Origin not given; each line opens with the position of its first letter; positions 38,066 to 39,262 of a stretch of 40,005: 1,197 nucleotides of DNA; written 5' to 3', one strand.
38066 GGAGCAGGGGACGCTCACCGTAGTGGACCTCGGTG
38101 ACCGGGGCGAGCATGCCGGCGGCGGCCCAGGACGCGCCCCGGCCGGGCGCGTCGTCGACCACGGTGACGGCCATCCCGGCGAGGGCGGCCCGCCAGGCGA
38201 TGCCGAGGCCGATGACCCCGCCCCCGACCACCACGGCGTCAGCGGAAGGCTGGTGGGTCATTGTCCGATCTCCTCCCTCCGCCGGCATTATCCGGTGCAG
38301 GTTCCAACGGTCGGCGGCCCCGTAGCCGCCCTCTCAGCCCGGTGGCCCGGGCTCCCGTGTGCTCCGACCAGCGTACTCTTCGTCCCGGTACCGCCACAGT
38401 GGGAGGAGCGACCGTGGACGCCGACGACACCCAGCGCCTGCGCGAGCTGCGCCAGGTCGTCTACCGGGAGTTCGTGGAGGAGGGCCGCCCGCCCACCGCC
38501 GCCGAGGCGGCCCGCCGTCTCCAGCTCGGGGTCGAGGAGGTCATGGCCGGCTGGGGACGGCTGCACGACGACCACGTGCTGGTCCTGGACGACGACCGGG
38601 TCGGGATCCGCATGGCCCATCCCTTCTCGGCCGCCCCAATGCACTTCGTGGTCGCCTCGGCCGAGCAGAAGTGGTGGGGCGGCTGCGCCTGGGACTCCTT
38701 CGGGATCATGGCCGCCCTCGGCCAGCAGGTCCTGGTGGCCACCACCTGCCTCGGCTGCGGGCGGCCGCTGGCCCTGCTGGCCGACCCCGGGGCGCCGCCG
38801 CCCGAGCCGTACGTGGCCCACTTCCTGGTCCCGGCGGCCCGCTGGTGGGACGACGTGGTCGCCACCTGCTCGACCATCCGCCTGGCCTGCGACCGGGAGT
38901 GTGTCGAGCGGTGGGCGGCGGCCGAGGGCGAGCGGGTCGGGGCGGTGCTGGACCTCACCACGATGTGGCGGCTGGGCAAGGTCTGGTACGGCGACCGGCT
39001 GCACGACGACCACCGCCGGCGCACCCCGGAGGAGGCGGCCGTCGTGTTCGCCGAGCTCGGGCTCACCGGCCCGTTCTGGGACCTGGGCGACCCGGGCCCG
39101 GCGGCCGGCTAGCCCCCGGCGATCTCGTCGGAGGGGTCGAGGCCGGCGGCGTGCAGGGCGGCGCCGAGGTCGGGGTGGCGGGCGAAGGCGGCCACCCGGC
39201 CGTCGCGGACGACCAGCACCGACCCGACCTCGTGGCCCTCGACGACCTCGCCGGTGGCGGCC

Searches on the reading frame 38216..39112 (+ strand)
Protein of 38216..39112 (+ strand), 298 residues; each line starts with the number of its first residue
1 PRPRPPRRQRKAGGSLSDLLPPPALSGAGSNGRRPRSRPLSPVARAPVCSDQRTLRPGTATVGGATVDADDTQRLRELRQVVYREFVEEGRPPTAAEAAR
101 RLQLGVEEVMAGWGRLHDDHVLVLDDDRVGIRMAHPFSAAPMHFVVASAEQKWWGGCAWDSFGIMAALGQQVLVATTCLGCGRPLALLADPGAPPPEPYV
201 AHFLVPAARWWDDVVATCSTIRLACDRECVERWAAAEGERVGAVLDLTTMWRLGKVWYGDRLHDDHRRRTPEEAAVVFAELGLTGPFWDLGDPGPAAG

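Call 88: search_protein_families(library=pfam, proteins=[window:38216-39112:+], max_evalue=0.00001)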
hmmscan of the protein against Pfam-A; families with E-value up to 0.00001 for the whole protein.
window:38216-39112:+ (298 aa): 1 family
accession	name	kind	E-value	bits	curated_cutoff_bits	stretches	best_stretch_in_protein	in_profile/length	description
PF03243.20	MerB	-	2.2e-28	99.2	27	1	137-259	1-126/126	Alkylmercury lyase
